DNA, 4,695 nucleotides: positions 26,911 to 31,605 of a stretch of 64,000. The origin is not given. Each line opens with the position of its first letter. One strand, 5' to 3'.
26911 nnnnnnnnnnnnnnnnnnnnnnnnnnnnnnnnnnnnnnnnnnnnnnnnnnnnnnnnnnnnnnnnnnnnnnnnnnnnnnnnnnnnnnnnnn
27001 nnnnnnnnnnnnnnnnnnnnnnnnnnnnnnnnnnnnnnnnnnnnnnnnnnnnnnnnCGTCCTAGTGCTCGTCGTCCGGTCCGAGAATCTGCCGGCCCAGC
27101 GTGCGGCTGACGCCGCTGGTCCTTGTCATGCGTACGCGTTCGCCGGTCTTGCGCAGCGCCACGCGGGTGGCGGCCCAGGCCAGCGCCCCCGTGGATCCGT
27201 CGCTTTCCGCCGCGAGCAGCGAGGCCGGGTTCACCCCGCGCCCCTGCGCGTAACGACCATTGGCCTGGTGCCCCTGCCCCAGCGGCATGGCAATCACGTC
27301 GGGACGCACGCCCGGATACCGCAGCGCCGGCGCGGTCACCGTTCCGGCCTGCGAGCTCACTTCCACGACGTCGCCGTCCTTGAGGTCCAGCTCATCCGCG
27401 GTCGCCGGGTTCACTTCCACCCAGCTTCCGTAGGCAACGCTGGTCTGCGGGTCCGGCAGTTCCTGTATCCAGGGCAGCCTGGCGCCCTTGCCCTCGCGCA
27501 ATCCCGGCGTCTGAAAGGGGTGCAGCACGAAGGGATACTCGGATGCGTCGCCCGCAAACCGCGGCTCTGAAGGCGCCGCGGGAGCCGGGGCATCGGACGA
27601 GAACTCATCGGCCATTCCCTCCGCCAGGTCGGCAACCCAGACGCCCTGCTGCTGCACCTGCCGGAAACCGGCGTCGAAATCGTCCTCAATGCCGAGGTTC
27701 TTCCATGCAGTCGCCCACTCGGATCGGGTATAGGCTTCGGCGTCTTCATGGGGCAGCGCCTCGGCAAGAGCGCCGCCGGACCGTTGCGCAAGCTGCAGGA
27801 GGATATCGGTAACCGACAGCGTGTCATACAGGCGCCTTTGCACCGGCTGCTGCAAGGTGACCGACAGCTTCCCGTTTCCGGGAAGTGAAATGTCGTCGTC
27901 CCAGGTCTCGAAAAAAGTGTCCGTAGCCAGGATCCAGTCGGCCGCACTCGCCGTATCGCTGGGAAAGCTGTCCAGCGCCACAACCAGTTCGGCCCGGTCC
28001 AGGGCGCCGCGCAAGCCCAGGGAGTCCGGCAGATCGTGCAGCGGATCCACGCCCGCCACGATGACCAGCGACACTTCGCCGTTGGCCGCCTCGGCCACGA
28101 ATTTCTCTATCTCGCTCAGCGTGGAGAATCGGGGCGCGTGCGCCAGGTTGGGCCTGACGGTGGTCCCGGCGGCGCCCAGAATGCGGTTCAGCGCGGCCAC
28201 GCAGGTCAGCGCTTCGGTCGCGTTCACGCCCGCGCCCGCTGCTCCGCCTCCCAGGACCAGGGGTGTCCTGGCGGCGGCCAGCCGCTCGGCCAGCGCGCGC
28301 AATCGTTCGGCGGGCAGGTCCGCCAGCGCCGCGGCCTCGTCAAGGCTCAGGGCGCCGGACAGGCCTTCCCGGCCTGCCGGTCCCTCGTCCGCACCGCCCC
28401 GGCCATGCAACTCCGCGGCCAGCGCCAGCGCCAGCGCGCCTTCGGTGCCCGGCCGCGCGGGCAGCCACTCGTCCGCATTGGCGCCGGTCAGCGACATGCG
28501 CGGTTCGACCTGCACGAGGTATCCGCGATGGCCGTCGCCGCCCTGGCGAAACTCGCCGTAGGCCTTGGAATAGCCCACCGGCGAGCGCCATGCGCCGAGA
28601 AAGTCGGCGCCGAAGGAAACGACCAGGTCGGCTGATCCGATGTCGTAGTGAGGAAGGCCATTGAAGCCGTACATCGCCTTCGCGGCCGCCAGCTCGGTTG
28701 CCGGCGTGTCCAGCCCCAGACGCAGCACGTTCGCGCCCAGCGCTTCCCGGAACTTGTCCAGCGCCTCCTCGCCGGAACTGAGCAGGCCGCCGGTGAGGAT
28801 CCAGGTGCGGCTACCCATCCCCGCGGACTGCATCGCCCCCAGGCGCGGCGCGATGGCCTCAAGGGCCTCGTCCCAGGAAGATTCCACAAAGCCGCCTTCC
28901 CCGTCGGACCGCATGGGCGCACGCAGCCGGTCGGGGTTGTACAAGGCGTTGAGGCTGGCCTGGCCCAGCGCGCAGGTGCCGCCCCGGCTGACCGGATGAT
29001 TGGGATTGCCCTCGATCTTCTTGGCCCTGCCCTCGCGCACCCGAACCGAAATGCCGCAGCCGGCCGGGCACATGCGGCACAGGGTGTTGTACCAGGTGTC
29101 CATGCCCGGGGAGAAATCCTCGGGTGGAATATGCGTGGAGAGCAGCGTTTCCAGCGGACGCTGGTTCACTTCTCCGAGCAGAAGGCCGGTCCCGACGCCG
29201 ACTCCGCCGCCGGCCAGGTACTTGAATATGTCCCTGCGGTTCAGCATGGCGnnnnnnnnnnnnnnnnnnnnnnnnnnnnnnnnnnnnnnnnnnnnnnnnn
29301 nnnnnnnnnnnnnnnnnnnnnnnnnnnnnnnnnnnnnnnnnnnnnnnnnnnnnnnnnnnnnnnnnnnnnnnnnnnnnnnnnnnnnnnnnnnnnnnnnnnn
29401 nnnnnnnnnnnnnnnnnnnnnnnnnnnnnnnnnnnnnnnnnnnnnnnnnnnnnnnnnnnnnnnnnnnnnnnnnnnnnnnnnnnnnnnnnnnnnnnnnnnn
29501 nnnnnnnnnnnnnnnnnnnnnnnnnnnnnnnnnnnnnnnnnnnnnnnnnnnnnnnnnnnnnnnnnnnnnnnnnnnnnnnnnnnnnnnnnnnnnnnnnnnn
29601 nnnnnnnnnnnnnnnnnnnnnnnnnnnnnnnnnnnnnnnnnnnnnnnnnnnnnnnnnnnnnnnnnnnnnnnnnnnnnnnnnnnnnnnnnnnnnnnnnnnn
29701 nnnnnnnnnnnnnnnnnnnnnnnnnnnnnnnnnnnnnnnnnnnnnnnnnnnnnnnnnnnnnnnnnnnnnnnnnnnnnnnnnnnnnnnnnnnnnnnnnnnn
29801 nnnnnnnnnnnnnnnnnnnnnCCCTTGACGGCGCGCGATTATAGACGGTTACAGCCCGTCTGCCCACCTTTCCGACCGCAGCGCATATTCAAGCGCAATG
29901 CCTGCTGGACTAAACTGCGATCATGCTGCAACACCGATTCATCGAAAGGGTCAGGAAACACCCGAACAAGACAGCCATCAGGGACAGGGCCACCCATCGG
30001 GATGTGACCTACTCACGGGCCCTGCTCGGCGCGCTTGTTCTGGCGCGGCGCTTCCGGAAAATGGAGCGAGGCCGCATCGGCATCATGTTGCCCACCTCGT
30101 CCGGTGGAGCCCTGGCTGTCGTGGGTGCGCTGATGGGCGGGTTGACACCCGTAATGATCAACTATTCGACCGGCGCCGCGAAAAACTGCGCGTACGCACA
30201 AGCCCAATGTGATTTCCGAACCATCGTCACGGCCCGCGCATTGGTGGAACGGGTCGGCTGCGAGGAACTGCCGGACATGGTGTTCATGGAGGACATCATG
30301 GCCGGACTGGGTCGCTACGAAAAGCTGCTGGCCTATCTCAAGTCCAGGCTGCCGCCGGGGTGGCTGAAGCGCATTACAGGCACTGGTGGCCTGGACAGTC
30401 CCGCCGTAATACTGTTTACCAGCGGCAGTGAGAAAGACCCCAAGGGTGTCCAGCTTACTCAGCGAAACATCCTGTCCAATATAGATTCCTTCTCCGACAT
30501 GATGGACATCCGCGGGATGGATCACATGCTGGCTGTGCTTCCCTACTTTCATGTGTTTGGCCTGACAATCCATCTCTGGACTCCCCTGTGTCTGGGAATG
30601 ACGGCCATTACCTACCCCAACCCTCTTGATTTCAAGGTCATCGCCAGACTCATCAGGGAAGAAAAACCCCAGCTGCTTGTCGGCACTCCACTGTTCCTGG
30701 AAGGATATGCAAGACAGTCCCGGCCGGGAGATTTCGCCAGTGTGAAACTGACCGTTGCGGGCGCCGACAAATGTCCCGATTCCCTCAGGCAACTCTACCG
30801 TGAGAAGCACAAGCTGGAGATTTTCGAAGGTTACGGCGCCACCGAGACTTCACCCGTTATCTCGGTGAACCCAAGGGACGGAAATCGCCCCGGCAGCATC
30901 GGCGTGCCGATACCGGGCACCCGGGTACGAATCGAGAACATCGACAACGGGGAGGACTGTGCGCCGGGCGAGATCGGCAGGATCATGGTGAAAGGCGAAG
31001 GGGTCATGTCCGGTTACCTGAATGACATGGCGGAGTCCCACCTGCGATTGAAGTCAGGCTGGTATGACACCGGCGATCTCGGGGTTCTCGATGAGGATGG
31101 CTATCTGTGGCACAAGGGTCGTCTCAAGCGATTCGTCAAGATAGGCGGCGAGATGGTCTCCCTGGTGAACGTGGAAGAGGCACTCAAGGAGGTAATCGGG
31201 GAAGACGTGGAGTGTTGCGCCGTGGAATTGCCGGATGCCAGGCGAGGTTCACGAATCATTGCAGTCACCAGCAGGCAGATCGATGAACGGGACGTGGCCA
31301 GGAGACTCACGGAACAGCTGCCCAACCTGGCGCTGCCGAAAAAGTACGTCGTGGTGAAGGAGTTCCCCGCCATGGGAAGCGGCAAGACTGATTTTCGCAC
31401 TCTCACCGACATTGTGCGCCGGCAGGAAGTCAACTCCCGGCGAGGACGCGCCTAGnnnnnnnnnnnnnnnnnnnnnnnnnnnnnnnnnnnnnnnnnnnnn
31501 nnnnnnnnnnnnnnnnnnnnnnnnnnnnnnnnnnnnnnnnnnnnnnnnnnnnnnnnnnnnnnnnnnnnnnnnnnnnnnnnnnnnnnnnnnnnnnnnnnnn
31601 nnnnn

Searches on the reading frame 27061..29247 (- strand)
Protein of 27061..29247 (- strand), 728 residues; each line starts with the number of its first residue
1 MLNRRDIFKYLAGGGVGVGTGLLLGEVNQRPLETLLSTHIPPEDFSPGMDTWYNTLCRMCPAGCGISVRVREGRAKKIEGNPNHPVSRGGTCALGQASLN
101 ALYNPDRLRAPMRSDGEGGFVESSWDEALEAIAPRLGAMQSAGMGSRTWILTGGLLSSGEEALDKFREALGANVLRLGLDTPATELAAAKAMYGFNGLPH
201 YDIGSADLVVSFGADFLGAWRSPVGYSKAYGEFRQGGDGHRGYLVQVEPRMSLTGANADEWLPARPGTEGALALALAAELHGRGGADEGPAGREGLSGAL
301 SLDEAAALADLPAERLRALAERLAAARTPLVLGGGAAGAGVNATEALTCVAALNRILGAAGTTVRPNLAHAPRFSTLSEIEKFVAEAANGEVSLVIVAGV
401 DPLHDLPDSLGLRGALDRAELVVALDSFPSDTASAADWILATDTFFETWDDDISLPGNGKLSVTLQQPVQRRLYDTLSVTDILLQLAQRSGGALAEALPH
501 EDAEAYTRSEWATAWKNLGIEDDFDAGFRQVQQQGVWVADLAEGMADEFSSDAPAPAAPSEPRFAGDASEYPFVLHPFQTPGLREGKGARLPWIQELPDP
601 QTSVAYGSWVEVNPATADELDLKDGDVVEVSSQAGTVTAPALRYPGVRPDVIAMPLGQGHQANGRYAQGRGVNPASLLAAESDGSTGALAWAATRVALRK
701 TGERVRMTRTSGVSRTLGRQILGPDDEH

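Call 5: search_protein_families(library=pfam, proteins=[window:27061-29247:-])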
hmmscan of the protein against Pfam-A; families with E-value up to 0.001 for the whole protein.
window:27061-29247:- (728 aa): 3 families
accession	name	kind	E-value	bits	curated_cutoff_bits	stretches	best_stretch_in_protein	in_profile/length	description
PF00384.28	Molybdopterin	-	9.1e-21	74.7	24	1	107-448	1-316/353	Molybdopterin oxidoreductase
PF04879.21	Molybdop_Fe4S4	-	1.7e-15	57.1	22.7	1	51-104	2-55/55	Molybdopterin oxidoreductase Fe4S4 domain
PF01568.27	Molydop_binding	-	1.8e-14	54.1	26.8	1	602-673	24-88/110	Molydopterin dinucleotide binding domain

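Call 6: search_protein_families(library=ncbifam, proteins=[window:27061-29247:-])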
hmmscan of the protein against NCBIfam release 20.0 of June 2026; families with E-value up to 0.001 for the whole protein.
window:27061-29247:- (728 aa): 23 families
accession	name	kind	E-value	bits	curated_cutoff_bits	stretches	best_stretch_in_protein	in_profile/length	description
NF041783.2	mnquin_red_QrcB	equivalog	1e-87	295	440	1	45-700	45-694/695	menaquinone reductase molybdopterin-binding-like subunit QrcB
NF041714.1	arsenate_red_ArrA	equivalog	3.9e-50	170.8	1600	2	3-279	4-280/848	arsenate respiratory reductase molybdopterin-containing subunit ArrA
NF012032.0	PRK15488.1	equivalog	1.6e-47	162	694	3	46-278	37-264/759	thiosulfate reductase PhsA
TIGR01591.1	Fdh-alpha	equivalog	1.7e-34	119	666.25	2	55-366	1-320/672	formate dehydrogenase subunit alpha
TIGR02166.1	dmsA_ynfE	subfamily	2.6e-29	101.9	777.7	1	59-280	52-284/794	DMSO/selenate family reductase complex A subunit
NF047855.1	AssmNtatRedNasC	equivalog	1e-20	73.7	1100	2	50-333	18-309/708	assimilatory nitrate reductase catalytic subunit NasC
NF041884.1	selenate_YnfF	exception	2.2e-17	62.3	1650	1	83-278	81-282/798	selenate/tellurate reductase subunit YnfF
NF041885.1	selenate_YnfE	exception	2.9e-16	58.4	1675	1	60-278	57-289/805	selenate/tellurate reductase subunit YnfE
TIGR01553.1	formate-DH-alph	equivalog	2.7e-15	55.2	814.2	1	55-137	47-137/1009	formate dehydrogenase-N subunit alpha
TIGR01973.1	NuoG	equivalog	1.9e-14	53.4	470.05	1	53-448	215-572/606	NADH-quinone oxidoreductase subunit NuoG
NF010055.0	PRK13532.1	equivalog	3.4e-14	52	904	1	51-137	41-133/830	nitrate reductase catalytic subunit NapA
TIGR00509.1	bisC_fam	subfamily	5.5e-14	51.4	1017.55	1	391-515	412-525/772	molybdopterin guanine dinucleotide-containing S/N-oxide reductase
NF041323.1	Nitr_red_NasA_Halo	equivalog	1.2e-13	50.6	1000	1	60-335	3-281/673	assimilatory nitrate reductase NasA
NF005895.0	PRK07860.1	equivalog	2.7e-13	48.9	802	2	55-159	239-338/811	NADH-quinone oxidoreductase subunit G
TIGR03479.1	DMSO_red_II_alp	subfamily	3.5e-13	48.5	984.75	0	56-135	62-151/913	molybdopterin-dependent oxidoreductase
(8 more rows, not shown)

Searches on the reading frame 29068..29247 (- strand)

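Call 63: search_protein_families(library=pfam, max_evalue=10, proteins=[window:29068-29247:-])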
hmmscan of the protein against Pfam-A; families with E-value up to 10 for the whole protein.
seq(60 aa): 1 family
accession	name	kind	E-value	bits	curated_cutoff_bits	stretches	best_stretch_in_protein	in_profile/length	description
PF10518.14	TAT_signal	-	0.027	14.9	22.7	1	1-21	1-21/21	TAT (twin-arginine translocation) pathway signal sequence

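Call 64: search_protein_families(library=ncbifam, max_evalue=10, proteins=[window:29068-29247:-])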
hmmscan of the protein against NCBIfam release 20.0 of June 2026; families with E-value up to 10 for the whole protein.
seq(60 aa): 1 family
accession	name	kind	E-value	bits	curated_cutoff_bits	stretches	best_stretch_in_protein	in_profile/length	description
TIGR01409.1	TAT_signal_seq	domain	0.13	12.7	16.7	1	2-23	1-22/29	twin-arginine translocation signal domain-containing protein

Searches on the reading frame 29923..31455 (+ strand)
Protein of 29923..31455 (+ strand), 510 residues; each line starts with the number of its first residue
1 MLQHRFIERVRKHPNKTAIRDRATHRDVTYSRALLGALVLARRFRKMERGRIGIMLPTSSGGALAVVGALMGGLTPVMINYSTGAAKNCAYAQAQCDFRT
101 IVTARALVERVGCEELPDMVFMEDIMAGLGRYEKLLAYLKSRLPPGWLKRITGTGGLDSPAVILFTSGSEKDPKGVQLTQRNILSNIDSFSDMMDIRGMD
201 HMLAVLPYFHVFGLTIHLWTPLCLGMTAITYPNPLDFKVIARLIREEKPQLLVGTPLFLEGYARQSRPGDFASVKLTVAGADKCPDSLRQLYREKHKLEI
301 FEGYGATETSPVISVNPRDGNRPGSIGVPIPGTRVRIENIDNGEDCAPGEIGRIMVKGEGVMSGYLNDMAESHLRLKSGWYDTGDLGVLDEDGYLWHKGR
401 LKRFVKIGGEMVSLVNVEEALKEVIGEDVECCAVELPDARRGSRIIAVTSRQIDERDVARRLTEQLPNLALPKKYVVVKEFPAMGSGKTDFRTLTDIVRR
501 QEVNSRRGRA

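Call 5: search_protein_families(library=pfam, proteins=[window:29923-31455:+])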
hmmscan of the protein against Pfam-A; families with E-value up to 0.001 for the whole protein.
window:29923-31455:+ (510 aa): 2 families
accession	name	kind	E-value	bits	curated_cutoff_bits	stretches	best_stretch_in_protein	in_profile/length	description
PF00501.34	AMP-binding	-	5.1e-64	216.9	29.9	1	8-366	3-384/384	AMP-binding enzyme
PF13193.12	AMP-binding_C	-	5.6e-07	30.8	24.5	1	428-488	12-76/76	AMP-binding enzyme C-terminal domain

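Call 6: search_protein_families(library=ncbifam, proteins=[window:29923-31455:+])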
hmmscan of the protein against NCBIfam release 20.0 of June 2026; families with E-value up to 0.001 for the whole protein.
window:29923-31455:+ (510 aa): 102 families (the best 25 are shown)
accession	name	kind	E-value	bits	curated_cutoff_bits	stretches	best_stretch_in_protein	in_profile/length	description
NF006386.0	PRK08633.1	equivalog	1.2e-144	483.6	1221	1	2-499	617-1142/1147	acyl-[ACP]--phospholipid O-acyltransferase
NF005291.0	PRK06814.1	equivalog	6.3e-122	408.5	1349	1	5-502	636-1134/1140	acyl-[ACP]--phospholipid O-acyltransferase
NF005959.0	PRK08043.1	equivalog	1.5e-90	304.5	886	1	15-503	220-716/719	bifunctional acyl-ACP--phospholipid O-acyltransferase/long-chain-fatty-acid--ACP ligase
NF004971.0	PRK06334.1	equivalog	1.7e-77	261.2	847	1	28-497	46-532/539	long chain fatty acid--[acyl-carrier-protein] ligase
NF004837.0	PRK06187.1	subfamily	1e-67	228.6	476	1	9-500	17-524/531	long-chain-fatty-acid--CoA ligase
NF004114.0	PRK05605.1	equivalog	5.4e-61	206.6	766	1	158-500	221-571/575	long-chain-fatty-acid--CoA ligase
NF005714.0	PRK07529.1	subfamily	3.2e-50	171.1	632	1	157-494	217-572/640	acyl-CoA synthetase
NF004229.0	PRK05677.1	subfamily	1.3e-49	169.1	879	1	160-499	209-556/563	long-chain-fatty-acid--CoA ligase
NF005702.0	PRK07514.1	subfamily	5.4e-48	163.6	558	1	158-494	157-496/506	malonyl-CoA synthase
TIGR01923.1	menE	equivalog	5.4e-47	160.6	330.15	1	41-489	13-437/442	o-succinylbenzoate--CoA ligase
NF006182.0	PRK08316.1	subfamily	1.5e-46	159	663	1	10-496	21-515/523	fatty acyl-CoA synthetase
TIGR01733.1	AA-adenyl-dom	subfamily_domain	8.3e-46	156.6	317.4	1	37-424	9-401/409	amino acid adenylation domain-containing protein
NF006181.0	PRK08314.1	subfamily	1.1e-45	155.9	705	1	155-500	201-556/563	long-chain-fatty-acid--CoA ligase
NF005858.0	PRK07787.1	subfamily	5.3e-45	153.7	575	1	23-494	22-468/471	acyl-CoA synthetase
NF005220.0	PRK06710.1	equivalog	6.3e-45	153.3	1116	1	161-503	209-558/563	long-chain-fatty-acid--CoA ligase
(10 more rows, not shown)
